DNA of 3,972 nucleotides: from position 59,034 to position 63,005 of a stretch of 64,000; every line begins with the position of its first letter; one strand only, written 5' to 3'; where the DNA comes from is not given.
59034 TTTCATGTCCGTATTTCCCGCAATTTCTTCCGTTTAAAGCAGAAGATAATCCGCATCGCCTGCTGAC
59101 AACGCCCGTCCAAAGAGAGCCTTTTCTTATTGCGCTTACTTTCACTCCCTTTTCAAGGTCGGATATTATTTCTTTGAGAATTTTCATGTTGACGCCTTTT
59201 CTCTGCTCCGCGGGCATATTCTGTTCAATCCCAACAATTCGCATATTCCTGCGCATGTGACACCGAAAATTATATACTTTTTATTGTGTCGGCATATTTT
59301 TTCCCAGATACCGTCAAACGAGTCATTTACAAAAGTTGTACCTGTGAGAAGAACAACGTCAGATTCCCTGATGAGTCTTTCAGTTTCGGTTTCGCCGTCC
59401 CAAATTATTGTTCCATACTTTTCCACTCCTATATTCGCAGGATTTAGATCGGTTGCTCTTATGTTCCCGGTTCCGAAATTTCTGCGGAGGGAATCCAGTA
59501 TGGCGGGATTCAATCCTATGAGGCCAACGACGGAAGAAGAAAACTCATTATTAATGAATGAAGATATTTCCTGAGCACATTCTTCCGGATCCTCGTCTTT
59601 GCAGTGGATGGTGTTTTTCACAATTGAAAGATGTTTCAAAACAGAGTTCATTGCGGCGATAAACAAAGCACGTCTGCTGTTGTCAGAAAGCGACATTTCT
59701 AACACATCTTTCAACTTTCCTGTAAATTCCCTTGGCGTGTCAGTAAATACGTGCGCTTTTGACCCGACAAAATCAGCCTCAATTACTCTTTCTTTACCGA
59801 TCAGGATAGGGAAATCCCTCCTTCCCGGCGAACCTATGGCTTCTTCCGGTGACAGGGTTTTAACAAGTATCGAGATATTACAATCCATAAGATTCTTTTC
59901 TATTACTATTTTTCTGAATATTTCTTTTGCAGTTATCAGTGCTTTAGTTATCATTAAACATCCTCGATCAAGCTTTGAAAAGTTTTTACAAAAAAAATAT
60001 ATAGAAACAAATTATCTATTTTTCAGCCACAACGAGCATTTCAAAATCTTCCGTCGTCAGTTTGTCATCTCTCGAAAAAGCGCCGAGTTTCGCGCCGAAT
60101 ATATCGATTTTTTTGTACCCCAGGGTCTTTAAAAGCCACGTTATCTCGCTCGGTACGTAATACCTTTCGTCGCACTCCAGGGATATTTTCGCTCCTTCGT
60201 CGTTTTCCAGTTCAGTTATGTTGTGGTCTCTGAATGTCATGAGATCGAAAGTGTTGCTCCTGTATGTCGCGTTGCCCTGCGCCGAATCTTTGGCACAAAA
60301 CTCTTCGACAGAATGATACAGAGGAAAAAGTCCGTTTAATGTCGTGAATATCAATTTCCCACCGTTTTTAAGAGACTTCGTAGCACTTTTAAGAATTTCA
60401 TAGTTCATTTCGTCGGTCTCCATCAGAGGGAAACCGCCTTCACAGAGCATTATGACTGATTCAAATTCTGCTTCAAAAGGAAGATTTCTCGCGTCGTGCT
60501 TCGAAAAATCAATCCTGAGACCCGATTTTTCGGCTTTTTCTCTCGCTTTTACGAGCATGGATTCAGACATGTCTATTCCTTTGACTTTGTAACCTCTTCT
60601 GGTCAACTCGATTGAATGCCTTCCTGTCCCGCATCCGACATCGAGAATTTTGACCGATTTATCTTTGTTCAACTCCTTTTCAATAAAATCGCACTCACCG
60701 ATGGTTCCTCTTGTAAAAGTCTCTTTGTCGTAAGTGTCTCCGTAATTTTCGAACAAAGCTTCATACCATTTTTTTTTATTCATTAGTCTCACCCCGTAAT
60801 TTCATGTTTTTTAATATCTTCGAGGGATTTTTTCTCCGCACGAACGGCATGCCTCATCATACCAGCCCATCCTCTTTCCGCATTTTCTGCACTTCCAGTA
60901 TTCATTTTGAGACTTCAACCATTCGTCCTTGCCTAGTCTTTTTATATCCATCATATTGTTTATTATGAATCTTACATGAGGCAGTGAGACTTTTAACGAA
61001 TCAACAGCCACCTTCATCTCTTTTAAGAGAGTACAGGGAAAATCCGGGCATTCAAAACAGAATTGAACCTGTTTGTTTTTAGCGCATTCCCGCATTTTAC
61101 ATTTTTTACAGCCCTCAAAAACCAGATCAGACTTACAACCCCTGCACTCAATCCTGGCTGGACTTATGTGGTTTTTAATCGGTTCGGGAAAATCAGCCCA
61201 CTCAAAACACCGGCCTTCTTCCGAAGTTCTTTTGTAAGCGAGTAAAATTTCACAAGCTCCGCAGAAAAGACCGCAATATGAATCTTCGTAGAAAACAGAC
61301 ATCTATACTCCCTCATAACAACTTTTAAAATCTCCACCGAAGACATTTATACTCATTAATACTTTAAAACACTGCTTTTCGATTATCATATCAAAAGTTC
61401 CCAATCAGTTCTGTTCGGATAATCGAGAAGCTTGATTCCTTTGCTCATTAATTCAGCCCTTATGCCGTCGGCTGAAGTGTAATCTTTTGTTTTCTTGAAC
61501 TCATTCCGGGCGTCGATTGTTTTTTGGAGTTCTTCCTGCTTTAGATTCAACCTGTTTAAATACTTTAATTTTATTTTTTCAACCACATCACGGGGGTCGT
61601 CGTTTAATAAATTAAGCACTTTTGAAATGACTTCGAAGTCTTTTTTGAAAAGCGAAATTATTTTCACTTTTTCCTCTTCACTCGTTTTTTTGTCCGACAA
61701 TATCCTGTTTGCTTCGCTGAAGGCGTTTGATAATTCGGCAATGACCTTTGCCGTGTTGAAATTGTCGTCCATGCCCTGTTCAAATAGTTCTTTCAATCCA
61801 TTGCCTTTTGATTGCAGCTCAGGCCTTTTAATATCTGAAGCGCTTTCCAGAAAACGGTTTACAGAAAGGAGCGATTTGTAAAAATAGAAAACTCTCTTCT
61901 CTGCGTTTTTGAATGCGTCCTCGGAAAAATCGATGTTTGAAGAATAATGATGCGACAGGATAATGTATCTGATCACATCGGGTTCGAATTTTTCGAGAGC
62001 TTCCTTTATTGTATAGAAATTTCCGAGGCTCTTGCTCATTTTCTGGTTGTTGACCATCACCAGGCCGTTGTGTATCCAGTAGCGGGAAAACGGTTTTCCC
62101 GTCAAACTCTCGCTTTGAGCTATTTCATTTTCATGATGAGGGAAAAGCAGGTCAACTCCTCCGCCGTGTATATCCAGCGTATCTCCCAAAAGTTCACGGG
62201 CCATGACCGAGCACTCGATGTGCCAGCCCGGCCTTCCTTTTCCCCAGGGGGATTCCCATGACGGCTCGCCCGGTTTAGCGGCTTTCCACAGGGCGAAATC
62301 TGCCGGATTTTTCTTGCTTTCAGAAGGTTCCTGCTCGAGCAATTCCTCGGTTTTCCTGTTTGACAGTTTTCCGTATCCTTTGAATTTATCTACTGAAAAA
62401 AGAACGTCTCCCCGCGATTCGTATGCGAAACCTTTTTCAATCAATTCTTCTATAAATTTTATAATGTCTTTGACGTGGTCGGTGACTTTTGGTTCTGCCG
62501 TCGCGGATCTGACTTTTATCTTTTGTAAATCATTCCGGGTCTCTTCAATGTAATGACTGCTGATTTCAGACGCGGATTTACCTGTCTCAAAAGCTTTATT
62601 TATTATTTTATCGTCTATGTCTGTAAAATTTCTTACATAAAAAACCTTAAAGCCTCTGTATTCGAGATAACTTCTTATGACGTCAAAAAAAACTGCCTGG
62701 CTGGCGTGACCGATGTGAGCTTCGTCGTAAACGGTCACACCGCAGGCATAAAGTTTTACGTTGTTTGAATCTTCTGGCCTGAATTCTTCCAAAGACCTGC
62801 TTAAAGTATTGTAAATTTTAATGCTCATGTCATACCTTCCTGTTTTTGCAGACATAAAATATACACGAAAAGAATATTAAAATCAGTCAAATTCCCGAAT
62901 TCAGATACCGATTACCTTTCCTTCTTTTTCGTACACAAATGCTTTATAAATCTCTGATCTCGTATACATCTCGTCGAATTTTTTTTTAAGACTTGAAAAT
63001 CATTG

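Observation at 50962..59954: Contiguous metal-handling island: FmdE, Tup/Mod ABC importer, Sec-FdhAB and two tandem DUF364 putative chelation proteins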

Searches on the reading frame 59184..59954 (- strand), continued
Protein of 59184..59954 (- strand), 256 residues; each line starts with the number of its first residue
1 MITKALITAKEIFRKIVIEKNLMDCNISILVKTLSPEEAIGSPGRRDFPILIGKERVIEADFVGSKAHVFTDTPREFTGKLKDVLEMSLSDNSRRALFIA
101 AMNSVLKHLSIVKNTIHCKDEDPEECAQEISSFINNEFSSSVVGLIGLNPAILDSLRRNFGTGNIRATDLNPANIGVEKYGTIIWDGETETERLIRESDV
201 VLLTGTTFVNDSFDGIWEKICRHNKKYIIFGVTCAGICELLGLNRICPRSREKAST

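Call 66: search_protein_families(library=ncbifam, proteins=[L064:3903-4853:+, L064:4930-5691:+, L064:5693-6772:+, L063:10744-11859:+, L040:12125-13231:+, L062:6623-7567:+, L019:16211-17002:-, L080:9126-10001:+, L091:6626-7366:+], max_evalue=0.00001)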
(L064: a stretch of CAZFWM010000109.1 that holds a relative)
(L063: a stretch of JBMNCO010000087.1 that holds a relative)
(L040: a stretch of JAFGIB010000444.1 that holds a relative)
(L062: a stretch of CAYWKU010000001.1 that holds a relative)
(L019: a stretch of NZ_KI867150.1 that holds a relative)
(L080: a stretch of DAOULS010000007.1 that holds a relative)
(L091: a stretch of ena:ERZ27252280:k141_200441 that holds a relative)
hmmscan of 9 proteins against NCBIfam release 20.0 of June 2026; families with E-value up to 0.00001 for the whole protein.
L064:3903-4853:+ (316 aa): 2 families
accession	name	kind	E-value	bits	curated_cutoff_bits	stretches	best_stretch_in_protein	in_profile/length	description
TIGR01728.1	SsuA_fam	subfamily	8.1e-29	100.7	163.5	1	48-278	9-238/290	aliphatic sulfonate ABC transporter substrate-binding protein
NF040735.1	SBP_SaoX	equivalog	1e-17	64.3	300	1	48-273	13-235/330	ABC transporter substrate-binding subunit SaoX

L064:4930-5691:+ (253 aa): 14 families
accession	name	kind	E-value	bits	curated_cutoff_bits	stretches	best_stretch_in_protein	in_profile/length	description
NF040733.1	ABC_perm_U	equivalog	4.1e-42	144.4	295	1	5-253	4-249/251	ABC transporter permease subunit SaoP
NF007545.0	PRK10160.1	equivalog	5.8e-41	140.7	342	1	16-250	31-269/275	taurine ABC transporter permease TauC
NF008470.0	PRK11365.1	equivalog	3.4e-33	115.2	347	1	14-232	17-233/263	aliphatic sulfonate ABC transporter permease SsuC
TIGR01183.1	ntrB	equivalog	4.5e-32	111.4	209.05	1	60-239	18-197/202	nitrate ABC transporter permease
TIGR03416.1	ABC_choXWV_perm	equivalog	3.4e-11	43.1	363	1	51-234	78-260/267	choline ABC transporter permease subunit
NF008196.0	PRK10952.1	equivalog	1.1e-10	40.9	439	1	45-226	128-308/356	glycine betaine/L-proline ABC transporter permease ProW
NF007047.0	PRK09500.1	equivalog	1.4e-08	34.7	326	1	115-233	122-243/257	spermidine/putrescine ABC transporter permease PotC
NF011624.0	PRK15050.1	equivalog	1.5e-07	30.9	247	1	143-187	181-225/297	2-aminoethylphosphonate ABC transporter permease subunit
TIGR01581.1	Mo_ABC_porter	hypoth_equivalog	1.6e-07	31.1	210.3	1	127-185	108-165/225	ABC transporter permease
TIGR03226.1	PhnU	equivalog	6.9e-07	29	283.45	1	141-186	197-242/311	2-aminoethylphosphonate ABC transporter permease subunit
NF006939.0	PRK09421.1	equivalog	9.2e-07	28.5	262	1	142-186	112-156/230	molybdate ABC transporter permease subunit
NF045473.1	Opp1C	equivalog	1e-06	28.4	350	1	60-187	70-195/267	nickel/cobalt ABC transporter permease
TIGR02141.1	modB_ABC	equivalog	1.9e-06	27.7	182.6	1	132-186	88-143/208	molybdate ABC transporter permease subunit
NF011662.0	PRK15082.1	equivalog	3.5e-06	26.6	484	1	60-201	103-240/303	glutathione ABC transporter permease GsiD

L064:5693-6772:+ (359 aa): 187 families (the best 25 are shown)
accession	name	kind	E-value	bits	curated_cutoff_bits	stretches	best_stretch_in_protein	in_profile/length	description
NF040840.2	tungstate_WtpC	equivalog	8.7e-85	285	440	1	7-338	9-339/347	tungstate ABC transporter ATP-binding protein WtpC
TIGR03265.1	PhnT2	equivalog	7.4e-80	268.8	457.7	1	13-342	19-348/353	putative 2-aminoethylphosphonate ABC transporter ATP-binding protein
TIGR01187.1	potA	subfamily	7.4e-71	238.9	355.6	1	29-310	1-287/325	polyamine ABC transporter ATP-binding protein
NF006987.0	PRK09452.1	equivalog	1.4e-70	238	482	1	15-308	34-332/378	spermidine/putrescine ABC transporter ATP-binding protein PotA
TIGR00968.1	3a0106s01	subfamily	1.6e-69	234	342.75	1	13-233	15-236/237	sulfate ABC transporter ATP-binding protein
NF008105.0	PRK10851.1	equivalog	2e-68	230.7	502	1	16-279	20-284/362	sulfate/thiosulfate ABC transporter ATP-binding protein CysA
NF043075.1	MMSYN1_0197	equivalog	1.3e-67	228.2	550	1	14-296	18-295/341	spermidine/putrescine ABC transporter ATP-binding protein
NF040933.2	ABC_arch_GlcV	equivalog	1.2e-66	225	450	1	13-311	21-325/357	glucose ABC transporter ATP-binding protein GlcV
NF008653.0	PRK11650.1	subfamily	3.1e-65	220.6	432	1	13-237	19-246/357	sn-glycerol-3-phosphate ABC transporter ATP-binding protein UgpC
TIGR03258.1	PhnT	equivalog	2.6e-61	207.7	499.15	1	17-297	27-311/359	2-aminoethylphosphonate ABC transport system ATP-binding subunit PhnT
TIGR02142.1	modC_ABC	equivalog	3.3e-61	207.5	285.05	1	18-339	17-348/353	molybdenum ABC transporter ATP-binding protein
TIGR01186.1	proV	subfamily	1.4e-59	202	326.6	1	13-236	8-238/363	betaine/proline/choline family ABC transporter ATP-binding protein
NF008233.0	PRK11000.1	equivalog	4.5e-59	200.1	568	1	14-233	19-239/369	maltose/maltodextrin ABC transporter ATP-binding protein MalK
NF008513.0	PRK11432.1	equivalog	2.6e-55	187.8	496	1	16-238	24-247/351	ferric ABC transporter ATP-binding protein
NF008621.0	PRK11607.1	equivalog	1e-53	182.5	613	1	13-299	34-326/377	putrescine ABC transporter ATP-binding subunit PotG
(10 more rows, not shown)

L063:10744-11859:+ (371 aa): 2 families
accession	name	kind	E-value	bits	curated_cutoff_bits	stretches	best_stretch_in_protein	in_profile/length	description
TIGR01728.1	SsuA_fam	subfamily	4.9e-32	111.3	163.5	1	73-368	9-288/290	aliphatic sulfonate ABC transporter substrate-binding protein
NF040735.1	SBP_SaoX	equivalog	3.6e-18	65.8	300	1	74-367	14-290/330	ABC transporter substrate-binding subunit SaoX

L040:12125-13231:+ (368 aa): 4 families
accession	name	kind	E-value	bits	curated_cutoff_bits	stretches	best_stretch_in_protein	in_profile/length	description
TIGR01728.1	SsuA_fam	subfamily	5.9e-27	94.6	163.5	1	73-366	10-288/290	aliphatic sulfonate ABC transporter substrate-binding protein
NF040735.1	SBP_SaoX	equivalog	1e-16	60.9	300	1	72-296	13-234/330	ABC transporter substrate-binding subunit SaoX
TIGR01729.1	taurine_ABC_bnd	equivalog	2e-06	27.4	304.25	1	72-286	7-219/300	taurine ABC transporter substrate-binding protein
NF008553.0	PRK11480.1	equivalog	9.5e-06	25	490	0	60-294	19-249/320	taurine ABC transporter substrate-binding protein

L062:6623-7567:+ (314 aa): 2 families
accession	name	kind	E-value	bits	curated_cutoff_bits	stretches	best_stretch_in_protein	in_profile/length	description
TIGR03414.1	ABC_choline_bnd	subfamily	8.4e-48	163.1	379.05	1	49-311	3-275/291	choline ABC transporter substrate-binding protein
NF008334.0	PRK11119.1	equivalog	5.4e-13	48.7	215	1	43-224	17-214/331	glycine betaine/L-proline ABC transporter substrate-binding protein ProX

L019:16211-17002:- (263 aa): 11 families
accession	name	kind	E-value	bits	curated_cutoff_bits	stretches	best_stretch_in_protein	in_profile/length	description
TIGR01256.1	modA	equivalog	4.8e-61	206.4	62.5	1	40-258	1-217/217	molybdate ABC transporter substrate-binding protein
NF007958.0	PRK10677.1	equivalog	3.1e-46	157.5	253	1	20-261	15-255/256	molybdate ABC transporter substrate-binding protein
NF002918.0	PRK03537.1-4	equivalog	8.7e-23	80.9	288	1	31-261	4-245/246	molybdate ABC transporter substrate-binding protein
NF002917.0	PRK03537.1-3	equivalog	1.2e-21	77.1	264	1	27-161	17-148/267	molybdate ABC transporter substrate-binding protein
NF002919.0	PRK03537.1-6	equivalog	1.5e-17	64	482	1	31-160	29-156/275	molybdate ABC transporter substrate-binding protein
NF002920.0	PRK03537.2-1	equivalog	6.3e-13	48.6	470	1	28-161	19-155/314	molybdate ABC transporter substrate-binding protein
NF003196.0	PRK04168.1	equivalog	1.1e-11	44.2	355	0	210-258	265-313/338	tungstate ABC transporter substrate-binding protein WtpA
NF002915.0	PRK03537.1-1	equivalog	2.1e-08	33.9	383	1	37-260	3-226/236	molybdate ABC transporter substrate-binding protein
TIGR03261.1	phnS2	equivalog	1e-06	28.1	392.75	1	128-260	143-285/334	putative 2-aminoethylphosphonate ABC transporter substrate-binding protein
NF002916.0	PRK03537.1-2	equivalog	1.5e-06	27.9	359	0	35-259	5-240/244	molybdate ABC transporter substrate-binding protein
TIGR03730.1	tungstate_WtpA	equivalog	1.8e-06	27.2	242.75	0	34-155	2-126/275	tungstate ABC transporter substrate-binding protein WtpA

L080:9126-10001:+ (291 aa): 6 families
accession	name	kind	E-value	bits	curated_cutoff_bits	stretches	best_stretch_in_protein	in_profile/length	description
TIGR01256.1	modA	equivalog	1.1e-20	74.5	62.5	1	59-275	2-217/217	molybdate ABC transporter substrate-binding protein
NF007958.0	PRK10677.1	equivalog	9.2e-14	51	253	1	46-278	21-255/256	molybdate ABC transporter substrate-binding protein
NF002918.0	PRK03537.1-4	equivalog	7.9e-11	41.7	288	1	49-182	4-136/246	molybdate ABC transporter substrate-binding protein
NF002917.0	PRK03537.1-3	equivalog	1.3e-07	31.1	264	0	53-181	25-152/267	molybdate ABC transporter substrate-binding protein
NF002920.0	PRK03537.2-1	equivalog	1.3e-06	27.8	470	0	47-181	20-159/314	molybdate ABC transporter substrate-binding protein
NF002919.0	PRK03537.1-6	equivalog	1.4e-06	28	482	0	23-180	3-160/275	molybdate ABC transporter substrate-binding protein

L091:6626-7366:+ (246 aa): 3 families
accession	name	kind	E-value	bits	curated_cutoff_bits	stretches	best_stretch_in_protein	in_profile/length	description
TIGR01256.1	modA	equivalog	8.6e-20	71.6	62.5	1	33-239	1-216/217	molybdate ABC transporter substrate-binding protein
NF002918.0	PRK03537.1-4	equivalog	1.1e-07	31.4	288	1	33-126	12-106/246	molybdate ABC transporter substrate-binding protein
NF007958.0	PRK10677.1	equivalog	2.8e-07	29.8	253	0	4-94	4-94/256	molybdate ABC transporter substrate-binding protein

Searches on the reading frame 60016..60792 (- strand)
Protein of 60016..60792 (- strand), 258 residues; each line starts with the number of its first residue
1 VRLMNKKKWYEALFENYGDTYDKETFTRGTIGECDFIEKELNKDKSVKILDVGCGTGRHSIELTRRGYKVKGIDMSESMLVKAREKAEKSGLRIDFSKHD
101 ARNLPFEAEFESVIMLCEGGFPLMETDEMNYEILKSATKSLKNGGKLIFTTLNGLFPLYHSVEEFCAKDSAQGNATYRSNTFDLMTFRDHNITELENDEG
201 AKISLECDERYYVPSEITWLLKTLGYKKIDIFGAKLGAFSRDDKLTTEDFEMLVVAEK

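Call 3: search_protein_families(library=pfam, proteins=[window:60016-60792:-], max_evalue=0.01)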
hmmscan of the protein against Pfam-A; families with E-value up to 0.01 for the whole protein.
window:60016-60792:- (258 aa): 19 families
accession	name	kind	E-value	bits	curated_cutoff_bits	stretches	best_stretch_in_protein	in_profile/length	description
PF13649.12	Methyltransf_25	-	6.4e-21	75.3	27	1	49-145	1-97/97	Methyltransferase domain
PF13847.12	Methyltransf_31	-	1.1e-18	67.8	27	1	44-167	2-127/145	Methyltransferase domain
PF08241.18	Methyltransf_11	-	4e-16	59.9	21.2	1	50-149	1-95/95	Methyltransferase domain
PF01209.24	Ubie_methyltran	-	1.9e-12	47.5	20.1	1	35-148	37-150/233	ubiE/COQ5 methyltransferase family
PF08242.18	Methyltransf_12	-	4.4e-09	37.4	30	1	50-147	1-98/98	Methyltransferase domain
PF05175.20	MTS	-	1.7e-08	34.7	23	1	39-149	25-138/170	Methyltransferase small domain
PF13489.12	Methyltransf_23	-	3.6e-08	33.7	27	1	35-190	11-124/164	Methyltransferase domain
PF03848.20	TehB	-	2.1e-07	31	20.4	1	45-115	30-101/193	Tellurite resistance protein TehB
PF02353.26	CMAS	-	9.2e-05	22.3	27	1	22-152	39-167/273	Mycolic acid cyclopropane synthetase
PF07942.18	CARME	-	0.00012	21.9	27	1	38-81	50-93/268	Carnosine N-methyltransferase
PF13679.12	Methyltransf_32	-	0.00021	21.7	27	1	38-100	18-88/143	Methyltransferase domain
PF05148.21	Methyltransf_8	-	0.00024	21.5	27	1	36-189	63-197/219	Hypothetical methyltransferase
PF01170.24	UPF0020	-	0.0006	20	22.3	1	60-114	69-126/197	RMKL-like, methyltransferase domain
PF03291.22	mRNA_G-N7_MeTrfase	-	0.0011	18.5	26.6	0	36-110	52-121/315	mRNA (guanine-N(7))-methyltransferase domain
PF05724.17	TPMT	-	0.0026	17.9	26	1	36-88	29-81/218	Thiopurine S-methyltransferase (TPMT)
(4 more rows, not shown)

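Call 84: search_protein_families(library=ncbifam, proteins=[window:60016-60792:-], max_evalue=0.001)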
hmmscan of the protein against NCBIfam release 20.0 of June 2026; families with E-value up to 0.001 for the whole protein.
window:60016-60792:- (258 aa): 51 families (the best 25 are shown)
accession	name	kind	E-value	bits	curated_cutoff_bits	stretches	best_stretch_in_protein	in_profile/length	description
NF043040.1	corrin_prot_MT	hypoth_equivalog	9.7e-19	67.6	180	1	14-148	8-146/216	corrinoid protein-associated methyltransferase CpaM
TIGR01983.1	UbiG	equivalog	2.6e-18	66.2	102.95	1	41-153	45-155/228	bifunctional 2-polyprenyl-6-hydroxyphenol methylase/3-demethylubiquinol 3-O-methyltransferase UbiG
TIGR02021.1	BchM-ChlM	equivalog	2.1e-14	53.5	158.9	1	40-115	47-124/218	magnesium protoporphyrin IX methyltransferase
NF045667.1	MTase_DVU1556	equivalog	3.8e-14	52.6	155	1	44-153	21-123/213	DVU_1556 family methyltransferase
TIGR01934.1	MenG_MenH_UbiE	subfamily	5.7e-14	52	158.35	1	39-148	33-140/223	ubiquinone/menaquinone biosynthesis methyltransferase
NF041820.1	daptide_MTase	equivalog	1.5e-13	50.8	175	1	45-154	36-147/243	daptide-type RiPP biosynthesis methyltransferase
NF051855.1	GlySarMtaseBact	equivalog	4.7e-13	49.4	350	1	11-148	22-157/259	glycine/sarcosine N-methyltransferase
NF001244.0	PRK00216.1-5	equivalog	2.1e-12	46.8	216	1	40-116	43-124/236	bifunctional demethylmenaquinone methyltransferase/2-methoxy-6-polyprenyl-1,4-benzoquinol methylase UbiE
NF001243.0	PRK00216.1-4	equivalog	3.5e-11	42.9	235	1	37-149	39-151/237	demethylmenaquinone methyltransferase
NF041537.1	ArsM_AhpD_UU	exception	1.1e-10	40.9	510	1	46-150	77-181/345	arsenite methyltransferase/AhpD domain selenoprotein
TIGR04345.1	ovoA_Cterm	equivalog_domain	3.2e-10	40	170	1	16-89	14-85/242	putative 4-mercaptohistidine N1-methyltransferase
NF008992.0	PRK12335.1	equivalog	5e-10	39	303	1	40-115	117-192/289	SAM-dependent methyltransferase TehB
NF040539.1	AST_met_ArsM_2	exception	9e-10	38.8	240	1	9-163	21-177/262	putative arsinothricin biosynthesis methyltransferase ArsM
TIGR02072.1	BioC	equivalog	9.7e-10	38.7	184.95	1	39-152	29-135/244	malonyl-ACP O-methyltransferase BioC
NF047649.1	MTase_UXPK_star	exception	1.1e-09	37.8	460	1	48-150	80-182/283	methyltransferase/UXPK-star double selenoprotein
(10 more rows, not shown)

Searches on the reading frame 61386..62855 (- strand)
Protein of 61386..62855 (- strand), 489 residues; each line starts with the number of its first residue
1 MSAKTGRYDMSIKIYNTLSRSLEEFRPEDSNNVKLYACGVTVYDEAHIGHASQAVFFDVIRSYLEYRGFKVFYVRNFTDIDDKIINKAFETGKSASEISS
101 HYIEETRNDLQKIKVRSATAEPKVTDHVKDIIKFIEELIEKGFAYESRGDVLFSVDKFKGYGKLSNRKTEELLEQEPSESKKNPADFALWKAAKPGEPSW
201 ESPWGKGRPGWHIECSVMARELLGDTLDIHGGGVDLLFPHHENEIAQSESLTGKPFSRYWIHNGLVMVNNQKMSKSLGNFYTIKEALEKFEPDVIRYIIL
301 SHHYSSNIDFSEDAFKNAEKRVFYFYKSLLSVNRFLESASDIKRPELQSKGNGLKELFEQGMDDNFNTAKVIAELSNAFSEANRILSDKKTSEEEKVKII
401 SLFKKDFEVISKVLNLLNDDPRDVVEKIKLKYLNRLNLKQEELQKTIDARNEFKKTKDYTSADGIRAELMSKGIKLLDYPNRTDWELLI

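Call 72: find_homologous_proteins(query=window:61386-62855:-, max_evalue=1e-50)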
Query window:61386-62855:- (489 aa): 8000 proteins with E <= 1e-50 among 8000 candidates; the best 120 are listed.
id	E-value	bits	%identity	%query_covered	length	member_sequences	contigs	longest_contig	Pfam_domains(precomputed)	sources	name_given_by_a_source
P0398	0.0e+0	1073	100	98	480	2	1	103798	PF09334.18,PF01406.26,PF01921.25,PF00133.29,PF09190.18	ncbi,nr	ncbi:cysteine--tRNA ligase [candidate division WOR-3 bacterium]|nr:cysteine--tRNA ligase [candidate 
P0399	2.0e-210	718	65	98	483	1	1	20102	PF09334.18,PF01406.26,PF01921.25,PF00133.29,PF09190.18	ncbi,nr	ncbi:MAG: cysteine--tRNA ligase [Chitinivibrionales bacterium]|nr:cysteine--tRNA ligase [Chitinivibr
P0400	2.5e-202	691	63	98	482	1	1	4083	PF09334.18,PF01406.26,PF01921.25,PF00133.29,PF09190.18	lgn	-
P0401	3.5e-202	690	62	98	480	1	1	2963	PF09334.18,PF01406.26,PF01921.25,PF00133.29,PF09190.18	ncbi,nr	ncbi:MAG: cysteine--tRNA ligase [Chitinivibrionales bacterium]|nr:cysteine--tRNA ligase [Chitinivibr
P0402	5.5e-198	677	63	98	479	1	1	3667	PF09334.18,PF01406.26,PF01921.25,PF00133.29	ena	-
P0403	2.1e-196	671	62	98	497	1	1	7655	PF09334.18,PF01406.26,PF01921.25,PF00133.29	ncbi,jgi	ncbi:MAG: cysteine--tRNA ligase [Chitinispirillia bacterium]|jgi:cysteinyl-tRNA synthetase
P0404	2.3e-195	668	62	98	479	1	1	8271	PF09334.18,PF01406.26,PF01921.25,PF00133.29,PF09190.18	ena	-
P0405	8.0e-195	666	61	98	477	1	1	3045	PF09334.18,PF01406.26,PF01921.25,PF00133.29,PF09190.18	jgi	jgi:cysteinyl-tRNA synthetase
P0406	2.0e-184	632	57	98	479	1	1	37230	PF09334.18,PF01406.26,PF01921.25,PF00133.29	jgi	jgi:cysteinyl-tRNA synthetase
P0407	5.1e-183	627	59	98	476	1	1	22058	PF09334.18,PF01406.26,PF01921.25,PF00133.29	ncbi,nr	ncbi:MAG: cysteine--tRNA ligase [Spirochaetales bacterium]|nr:cysteine--tRNA ligase [Spirochaetales 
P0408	2.5e-182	625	57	98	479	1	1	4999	PF09334.18,PF01406.26,PF23493.2,PF01921.25,PF00133.29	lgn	-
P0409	5.6e-179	614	55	98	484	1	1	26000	PF09334.18,PF01406.26,PF01921.25,PF00133.29,PF09190.18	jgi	jgi:cysteinyl-tRNA synthetase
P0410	4.3e-178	611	56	98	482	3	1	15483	PF09334.18,PF01406.26,PF00133.29,PF09190.18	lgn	-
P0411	1.4e-176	606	54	98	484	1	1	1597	PF09334.18,PF01406.26,PF01921.25,PF00133.29,PF09190.18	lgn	-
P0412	3.0e-176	605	56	98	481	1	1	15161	PF09334.18,PF01406.26,PF01921.25,PF00133.29,PF09190.18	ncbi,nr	ncbi:MAG: cysteine--tRNA ligase [Spirochaetales bacterium]|nr:cysteine--tRNA ligase [Spirochaetales 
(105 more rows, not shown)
